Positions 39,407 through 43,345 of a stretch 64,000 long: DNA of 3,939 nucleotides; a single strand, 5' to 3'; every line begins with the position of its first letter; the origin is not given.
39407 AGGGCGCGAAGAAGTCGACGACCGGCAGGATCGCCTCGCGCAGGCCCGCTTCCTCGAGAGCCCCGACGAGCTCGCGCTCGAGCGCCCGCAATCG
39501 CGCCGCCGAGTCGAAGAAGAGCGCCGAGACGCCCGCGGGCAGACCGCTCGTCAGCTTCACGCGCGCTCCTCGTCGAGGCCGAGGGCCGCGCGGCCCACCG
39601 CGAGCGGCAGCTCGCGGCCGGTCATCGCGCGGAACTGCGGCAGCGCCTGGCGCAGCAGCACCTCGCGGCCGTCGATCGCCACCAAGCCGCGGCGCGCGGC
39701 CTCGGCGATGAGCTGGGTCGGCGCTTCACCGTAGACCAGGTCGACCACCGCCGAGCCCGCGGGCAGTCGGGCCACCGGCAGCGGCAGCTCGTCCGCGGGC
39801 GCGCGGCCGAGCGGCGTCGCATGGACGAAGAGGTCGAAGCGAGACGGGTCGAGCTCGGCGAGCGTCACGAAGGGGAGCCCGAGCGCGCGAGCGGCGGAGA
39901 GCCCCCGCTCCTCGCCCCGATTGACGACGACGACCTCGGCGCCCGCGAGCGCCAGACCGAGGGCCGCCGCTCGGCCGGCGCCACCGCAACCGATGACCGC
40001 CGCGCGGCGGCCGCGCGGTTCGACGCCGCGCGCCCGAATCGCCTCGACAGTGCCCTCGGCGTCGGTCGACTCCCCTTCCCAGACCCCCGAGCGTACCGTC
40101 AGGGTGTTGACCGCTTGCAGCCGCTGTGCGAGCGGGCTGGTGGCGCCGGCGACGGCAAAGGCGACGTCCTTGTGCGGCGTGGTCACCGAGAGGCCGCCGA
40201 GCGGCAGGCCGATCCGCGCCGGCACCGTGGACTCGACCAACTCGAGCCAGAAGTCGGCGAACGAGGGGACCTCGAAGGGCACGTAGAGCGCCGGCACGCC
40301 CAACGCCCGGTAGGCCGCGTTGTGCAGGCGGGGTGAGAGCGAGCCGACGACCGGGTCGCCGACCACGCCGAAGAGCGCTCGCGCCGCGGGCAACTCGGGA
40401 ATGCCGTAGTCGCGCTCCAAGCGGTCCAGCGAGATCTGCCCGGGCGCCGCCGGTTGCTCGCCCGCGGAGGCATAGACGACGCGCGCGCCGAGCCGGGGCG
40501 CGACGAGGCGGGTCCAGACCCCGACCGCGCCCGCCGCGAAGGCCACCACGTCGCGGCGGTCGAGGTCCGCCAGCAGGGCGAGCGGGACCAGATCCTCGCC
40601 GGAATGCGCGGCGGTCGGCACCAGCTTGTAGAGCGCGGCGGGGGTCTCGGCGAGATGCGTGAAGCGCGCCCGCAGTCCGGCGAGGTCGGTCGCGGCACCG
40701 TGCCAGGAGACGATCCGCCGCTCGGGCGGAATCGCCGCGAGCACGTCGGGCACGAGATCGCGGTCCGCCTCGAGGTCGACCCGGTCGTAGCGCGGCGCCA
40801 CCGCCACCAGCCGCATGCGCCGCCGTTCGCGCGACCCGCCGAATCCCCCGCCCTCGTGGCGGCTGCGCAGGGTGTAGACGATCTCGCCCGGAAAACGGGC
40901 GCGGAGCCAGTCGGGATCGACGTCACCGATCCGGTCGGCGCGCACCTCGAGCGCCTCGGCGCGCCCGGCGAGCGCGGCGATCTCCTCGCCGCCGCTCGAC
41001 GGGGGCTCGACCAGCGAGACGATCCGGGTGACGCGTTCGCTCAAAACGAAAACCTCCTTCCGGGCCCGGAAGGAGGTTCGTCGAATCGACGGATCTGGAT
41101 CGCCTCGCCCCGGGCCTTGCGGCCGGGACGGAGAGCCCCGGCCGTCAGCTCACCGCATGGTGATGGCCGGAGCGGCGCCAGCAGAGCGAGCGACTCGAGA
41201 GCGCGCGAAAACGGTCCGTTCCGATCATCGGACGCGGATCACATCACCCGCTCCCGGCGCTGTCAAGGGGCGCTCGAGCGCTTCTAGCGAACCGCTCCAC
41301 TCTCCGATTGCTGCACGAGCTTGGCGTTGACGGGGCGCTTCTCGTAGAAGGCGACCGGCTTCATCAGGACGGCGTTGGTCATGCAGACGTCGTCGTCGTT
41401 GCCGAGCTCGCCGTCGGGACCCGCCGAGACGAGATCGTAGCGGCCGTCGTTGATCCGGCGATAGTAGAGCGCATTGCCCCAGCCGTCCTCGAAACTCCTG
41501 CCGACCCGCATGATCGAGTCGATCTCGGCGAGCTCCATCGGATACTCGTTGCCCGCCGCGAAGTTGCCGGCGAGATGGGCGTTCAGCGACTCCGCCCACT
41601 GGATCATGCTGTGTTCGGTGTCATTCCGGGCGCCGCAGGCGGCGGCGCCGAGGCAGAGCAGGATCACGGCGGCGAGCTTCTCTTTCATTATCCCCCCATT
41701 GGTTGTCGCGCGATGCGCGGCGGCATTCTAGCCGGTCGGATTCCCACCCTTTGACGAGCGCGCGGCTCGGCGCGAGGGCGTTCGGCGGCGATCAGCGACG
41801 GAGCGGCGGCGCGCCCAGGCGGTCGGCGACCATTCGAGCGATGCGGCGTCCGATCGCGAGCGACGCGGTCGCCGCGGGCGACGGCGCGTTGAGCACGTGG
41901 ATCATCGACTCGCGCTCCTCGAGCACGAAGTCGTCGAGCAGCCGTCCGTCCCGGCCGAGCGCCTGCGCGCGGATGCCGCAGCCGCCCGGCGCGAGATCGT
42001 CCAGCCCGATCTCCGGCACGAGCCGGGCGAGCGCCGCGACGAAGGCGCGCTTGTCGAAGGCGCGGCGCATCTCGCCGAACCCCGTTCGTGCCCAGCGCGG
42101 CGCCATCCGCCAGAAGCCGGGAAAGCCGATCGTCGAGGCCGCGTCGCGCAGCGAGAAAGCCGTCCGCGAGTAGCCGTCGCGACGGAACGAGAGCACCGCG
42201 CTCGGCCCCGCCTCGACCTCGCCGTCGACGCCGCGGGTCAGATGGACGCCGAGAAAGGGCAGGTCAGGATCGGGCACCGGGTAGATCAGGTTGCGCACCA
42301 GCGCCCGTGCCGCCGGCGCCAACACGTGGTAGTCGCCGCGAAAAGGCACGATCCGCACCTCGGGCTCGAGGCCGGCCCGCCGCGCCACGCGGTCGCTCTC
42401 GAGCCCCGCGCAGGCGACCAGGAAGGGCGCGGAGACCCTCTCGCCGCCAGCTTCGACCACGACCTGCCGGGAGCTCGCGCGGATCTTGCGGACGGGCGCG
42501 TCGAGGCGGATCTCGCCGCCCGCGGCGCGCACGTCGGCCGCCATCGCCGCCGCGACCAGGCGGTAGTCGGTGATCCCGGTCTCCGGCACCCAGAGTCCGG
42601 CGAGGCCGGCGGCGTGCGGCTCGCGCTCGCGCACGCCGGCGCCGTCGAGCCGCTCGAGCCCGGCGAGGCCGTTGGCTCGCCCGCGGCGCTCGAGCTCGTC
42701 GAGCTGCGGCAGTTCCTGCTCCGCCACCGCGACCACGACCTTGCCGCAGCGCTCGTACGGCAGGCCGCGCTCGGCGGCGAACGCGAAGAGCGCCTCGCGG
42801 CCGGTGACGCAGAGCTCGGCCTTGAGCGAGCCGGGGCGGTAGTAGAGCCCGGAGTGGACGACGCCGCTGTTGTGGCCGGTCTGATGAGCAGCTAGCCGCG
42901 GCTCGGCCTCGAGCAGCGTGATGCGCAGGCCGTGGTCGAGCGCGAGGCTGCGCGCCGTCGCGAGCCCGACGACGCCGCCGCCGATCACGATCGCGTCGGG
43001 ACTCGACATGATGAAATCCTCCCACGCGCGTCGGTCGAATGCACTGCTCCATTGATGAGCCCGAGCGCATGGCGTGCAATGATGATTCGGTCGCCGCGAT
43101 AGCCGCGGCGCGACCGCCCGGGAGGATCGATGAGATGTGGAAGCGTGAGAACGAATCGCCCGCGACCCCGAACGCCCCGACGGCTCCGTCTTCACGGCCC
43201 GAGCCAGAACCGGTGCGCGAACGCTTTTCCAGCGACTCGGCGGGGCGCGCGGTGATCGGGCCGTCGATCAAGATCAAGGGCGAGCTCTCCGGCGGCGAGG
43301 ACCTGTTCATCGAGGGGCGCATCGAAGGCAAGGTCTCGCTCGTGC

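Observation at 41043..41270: Candidate ribosome-mediated attenuator (HHH/W leader peptide) controlling the aro-his-trp supraoperon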

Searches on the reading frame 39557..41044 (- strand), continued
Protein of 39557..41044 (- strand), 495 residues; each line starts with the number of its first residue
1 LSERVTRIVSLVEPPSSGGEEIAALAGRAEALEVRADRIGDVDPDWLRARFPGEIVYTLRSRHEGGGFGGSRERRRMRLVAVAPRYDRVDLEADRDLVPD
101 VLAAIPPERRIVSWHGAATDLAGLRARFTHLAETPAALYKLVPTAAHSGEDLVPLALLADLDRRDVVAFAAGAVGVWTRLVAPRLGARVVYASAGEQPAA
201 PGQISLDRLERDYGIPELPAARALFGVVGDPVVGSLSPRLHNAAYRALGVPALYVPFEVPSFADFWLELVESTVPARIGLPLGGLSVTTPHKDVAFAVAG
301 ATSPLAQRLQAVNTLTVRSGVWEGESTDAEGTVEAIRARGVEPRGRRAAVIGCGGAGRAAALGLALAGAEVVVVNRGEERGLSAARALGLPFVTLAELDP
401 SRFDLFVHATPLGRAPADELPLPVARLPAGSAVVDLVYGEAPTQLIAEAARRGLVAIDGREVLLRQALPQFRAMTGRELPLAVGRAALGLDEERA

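Call 56: find_encoding_contigs(protein=P0119, flank=10000, max_places=6)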
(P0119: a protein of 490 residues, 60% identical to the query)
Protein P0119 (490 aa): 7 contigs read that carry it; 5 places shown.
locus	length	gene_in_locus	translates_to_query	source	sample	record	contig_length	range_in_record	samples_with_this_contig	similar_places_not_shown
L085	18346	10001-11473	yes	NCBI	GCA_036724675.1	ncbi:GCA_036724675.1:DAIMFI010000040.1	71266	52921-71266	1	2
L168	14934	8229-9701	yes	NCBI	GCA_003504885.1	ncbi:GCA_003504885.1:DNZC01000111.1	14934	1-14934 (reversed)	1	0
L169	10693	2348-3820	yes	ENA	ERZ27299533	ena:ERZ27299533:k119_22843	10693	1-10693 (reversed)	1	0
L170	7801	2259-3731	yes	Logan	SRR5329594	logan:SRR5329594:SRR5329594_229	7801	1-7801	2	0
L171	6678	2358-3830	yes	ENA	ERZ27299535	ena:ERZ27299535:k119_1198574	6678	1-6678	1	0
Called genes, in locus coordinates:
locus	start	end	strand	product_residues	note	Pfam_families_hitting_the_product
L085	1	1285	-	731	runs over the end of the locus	PF04879:Molybdop_Fe4S4, PF00384:Molybdopterin, PF01568:Molydop_binding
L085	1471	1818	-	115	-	-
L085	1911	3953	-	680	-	PF13365:Trypsin_2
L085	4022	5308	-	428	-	PF13365:Trypsin_2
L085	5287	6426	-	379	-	-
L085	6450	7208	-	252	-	-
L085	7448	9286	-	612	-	PF00501:AMP-binding, PF23562:AMP-binding_C_3 (faint)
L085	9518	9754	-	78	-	PF09957:VapB_antitoxin (weak)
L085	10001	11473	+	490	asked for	PF01487:DHquinase_I, PF08501:Shikimate_dh_N, PF18317:SDH_C (weak)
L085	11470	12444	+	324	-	PF13393:tRNA-synt_His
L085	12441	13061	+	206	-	PF01634:HisG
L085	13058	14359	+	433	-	PF00815:Histidinol_dh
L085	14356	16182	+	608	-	PF00155:Aminotran_1_2, PF00475:IGPD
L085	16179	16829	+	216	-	PF00117:GATase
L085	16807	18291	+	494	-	PF00977:His_biosynth, PF00478:IMPDH (faint), PF01207:Dus (faint), PF00977:His_biosynth, PF01180:DHO_dh (faint)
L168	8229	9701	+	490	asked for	PF01487:DHquinase_I, PF08501:Shikimate_dh_N, PF18317:SDH_C (weak)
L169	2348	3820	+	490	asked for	PF01487:DHquinase_I, PF08501:Shikimate_dh_N, PF18317:SDH_C (weak)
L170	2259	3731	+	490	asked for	PF01487:DHquinase_I, PF08501:Shikimate_dh_N, PF18317:SDH_C (weak)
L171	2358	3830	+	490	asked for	PF01487:DHquinase_I, PF08501:Shikimate_dh_N, PF18317:SDH_C (weak)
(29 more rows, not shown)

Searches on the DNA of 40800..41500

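Call 4: search_rna_families(source=window, start=40800, end=41500, threshold=evalue, max_evalue=10, show_alignments=3)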
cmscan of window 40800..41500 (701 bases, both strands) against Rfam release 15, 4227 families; matches with E-value up to 10: 7.
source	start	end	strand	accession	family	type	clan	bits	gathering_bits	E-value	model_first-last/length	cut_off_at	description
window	41046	41202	-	RF02868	ncS037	Gene; sRNA;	-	16.7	112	2.9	1-152/152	no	Burkholderia sRNA 37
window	41046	41153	-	RF00106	RNAI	Gene; antisense;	-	16.5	47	2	1-102/102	no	RNAI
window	41104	41176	+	RF03969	mir-622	Gene; miRNA;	-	15.1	86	3.8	1-72/72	no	mir-622 microRNA precursor family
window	41215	41232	-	RF01308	sR58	Gene; snRNA; snoRNA; CD-box;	-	12.5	55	8.6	1-55/55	no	Small nucleolar RNA sR58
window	41109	41126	-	RF02975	DUF3800-XI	Gene; sRNA;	-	12.4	37.8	4.9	5-22/48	no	DUF3800-XI RNA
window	41071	41237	-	RF03018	RT-15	Gene; sRNA;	-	11.6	82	3.4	1-192/192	no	RT-15 RNA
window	41106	41130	-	RF01519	CC0196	Gene; sRNA;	-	11.6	35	8.7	33-56/58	no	Caulobacter sRNA CC0196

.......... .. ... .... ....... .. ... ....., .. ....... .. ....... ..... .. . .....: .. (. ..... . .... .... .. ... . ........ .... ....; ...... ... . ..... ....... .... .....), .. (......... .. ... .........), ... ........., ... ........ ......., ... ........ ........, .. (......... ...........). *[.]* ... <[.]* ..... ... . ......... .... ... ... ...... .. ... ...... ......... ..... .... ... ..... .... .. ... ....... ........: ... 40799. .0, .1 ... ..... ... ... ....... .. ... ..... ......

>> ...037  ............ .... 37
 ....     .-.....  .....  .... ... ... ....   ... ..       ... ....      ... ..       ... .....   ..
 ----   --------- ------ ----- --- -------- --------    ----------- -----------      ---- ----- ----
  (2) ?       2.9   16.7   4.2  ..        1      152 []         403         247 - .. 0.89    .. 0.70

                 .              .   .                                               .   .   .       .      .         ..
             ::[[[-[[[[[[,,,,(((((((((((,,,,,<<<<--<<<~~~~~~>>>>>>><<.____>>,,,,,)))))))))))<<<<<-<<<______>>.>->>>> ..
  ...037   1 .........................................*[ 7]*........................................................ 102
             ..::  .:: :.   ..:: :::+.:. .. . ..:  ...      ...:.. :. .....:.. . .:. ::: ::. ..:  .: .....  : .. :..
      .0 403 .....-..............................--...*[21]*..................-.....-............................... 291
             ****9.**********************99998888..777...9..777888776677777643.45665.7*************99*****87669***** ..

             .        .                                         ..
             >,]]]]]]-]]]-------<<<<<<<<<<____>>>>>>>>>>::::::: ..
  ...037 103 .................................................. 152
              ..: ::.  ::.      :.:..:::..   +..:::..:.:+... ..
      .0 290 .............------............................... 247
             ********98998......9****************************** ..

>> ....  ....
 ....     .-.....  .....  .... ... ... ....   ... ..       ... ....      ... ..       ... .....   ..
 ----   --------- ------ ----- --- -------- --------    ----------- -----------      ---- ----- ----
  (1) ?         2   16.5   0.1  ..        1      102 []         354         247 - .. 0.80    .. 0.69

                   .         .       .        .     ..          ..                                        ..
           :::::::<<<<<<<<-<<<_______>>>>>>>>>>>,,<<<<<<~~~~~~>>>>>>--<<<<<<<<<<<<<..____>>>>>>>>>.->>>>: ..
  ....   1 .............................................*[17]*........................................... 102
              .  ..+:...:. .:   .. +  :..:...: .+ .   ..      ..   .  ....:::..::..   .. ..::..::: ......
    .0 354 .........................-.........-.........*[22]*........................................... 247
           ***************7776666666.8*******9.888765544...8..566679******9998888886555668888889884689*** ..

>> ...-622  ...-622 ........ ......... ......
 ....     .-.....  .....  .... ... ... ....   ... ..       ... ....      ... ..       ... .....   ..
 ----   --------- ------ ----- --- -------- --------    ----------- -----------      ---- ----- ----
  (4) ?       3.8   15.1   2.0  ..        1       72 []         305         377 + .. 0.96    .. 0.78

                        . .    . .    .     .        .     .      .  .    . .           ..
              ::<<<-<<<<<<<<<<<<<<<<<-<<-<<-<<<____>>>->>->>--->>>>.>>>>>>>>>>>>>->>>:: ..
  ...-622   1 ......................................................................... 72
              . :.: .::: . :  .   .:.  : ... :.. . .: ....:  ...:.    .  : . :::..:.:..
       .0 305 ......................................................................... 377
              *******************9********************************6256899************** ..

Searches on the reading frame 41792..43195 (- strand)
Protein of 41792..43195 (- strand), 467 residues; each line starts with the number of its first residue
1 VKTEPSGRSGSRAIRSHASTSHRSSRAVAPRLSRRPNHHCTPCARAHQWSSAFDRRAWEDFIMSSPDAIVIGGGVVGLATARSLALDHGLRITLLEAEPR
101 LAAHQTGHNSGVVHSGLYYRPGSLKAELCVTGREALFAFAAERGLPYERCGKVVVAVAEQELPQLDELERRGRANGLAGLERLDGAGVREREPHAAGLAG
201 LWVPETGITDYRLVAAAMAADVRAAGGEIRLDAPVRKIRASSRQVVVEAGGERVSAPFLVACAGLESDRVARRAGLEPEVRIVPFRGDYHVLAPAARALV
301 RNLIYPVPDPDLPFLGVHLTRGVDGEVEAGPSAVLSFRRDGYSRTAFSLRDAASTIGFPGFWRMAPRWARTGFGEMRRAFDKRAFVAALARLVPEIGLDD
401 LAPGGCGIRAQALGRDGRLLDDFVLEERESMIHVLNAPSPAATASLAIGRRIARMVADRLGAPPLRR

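Call 8: search_protein_families(library=ncbifam, proteins=[window:41792-43195:-])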
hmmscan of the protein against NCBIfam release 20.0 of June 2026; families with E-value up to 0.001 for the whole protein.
window:41792-43195:- (467 aa): 30 families (the best 25 are shown)
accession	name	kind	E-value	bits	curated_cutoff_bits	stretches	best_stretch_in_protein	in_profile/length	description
NF008726.1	PRK11728.1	equivalog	4.4e-156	519.6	299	1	67-453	2-388/389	L-2-hydroxyglutarate oxidase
NF033460.1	glycerol3P_ox_II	equivalog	1.8e-32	112.9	460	1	67-340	3-278/361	type 2 glycerol-3-phosphate oxidase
TIGR02352.1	thiamin_ThiO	equivalog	6.5e-18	64.9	250.8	1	69-285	2-225/351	glycine oxidase ThiO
NF002480.1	PRK01747.1-1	equivalog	9.8e-15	54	540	1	51-276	234-461/645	bifunctional tRNA (5-methylaminomethyl-2-thiouridine)(34)-methyltransferase MnmC2/FAD-dependent 5-carboxymethylaminomethyl-2-thiouridine(34)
TIGR03377.1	glycerol3P_GlpA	equivalog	3.1e-13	49.1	552.8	1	67-304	1-239/530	anaerobic glycerol-3-phosphate dehydrogenase subunit GlpA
TIGR03364.1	HpnW_proposed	hypoth_equivalog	1.1e-12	47.7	285.1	1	67-274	2-204/365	TIGR03364 family FAD-dependent oxidoreductase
TIGR03197.1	MnmC_Cterm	equivalog_domain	9.7e-12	44.6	174.2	1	67-276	1-212/400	FAD-dependent 5-carboxymethylaminomethyl-2-thiouridine(34) oxidoreductase MnmC1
NF008313.0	PRK11101.1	equivalog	1.2e-11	44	425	1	65-293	8-237/548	anaerobic glycerol-3-phosphate dehydrogenase subunit A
NF001933.0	PRK00711.1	subfamily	6.3e-09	35.3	383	1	131-287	114-275/429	D-amino acid dehydrogenase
NF009074.0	PRK12409.1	equivalog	3.2e-08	33.2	494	1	125-287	107-276/410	D-amino acid dehydrogenase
NF008425.0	PRK11259.1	equivalog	6.7e-08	31.9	257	1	65-271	4-209/377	N-methyl-L-tryptophan oxidase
NF005560.0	PRK07233.1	equivalog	2.8e-07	29.7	252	0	69-101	4-35/435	hypothetical protein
NF050086.1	pipecolate_AmaA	exception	5.7e-07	28.5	600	1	66-130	26-88/425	L-pipecolate oxidase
TIGR01988.1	Ubi-OHases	subfamily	2.4e-06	26.7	224.65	1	67-106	1-40/387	ubiquinone biosynthesis hydroxylase, UbiH/UbiF/VisC/COQ6 family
TIGR03467.1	HpnE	equivalog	9.6e-06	25.2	283.05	0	69-101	2-33/430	hydroxysqualene dehydroxylase HpnE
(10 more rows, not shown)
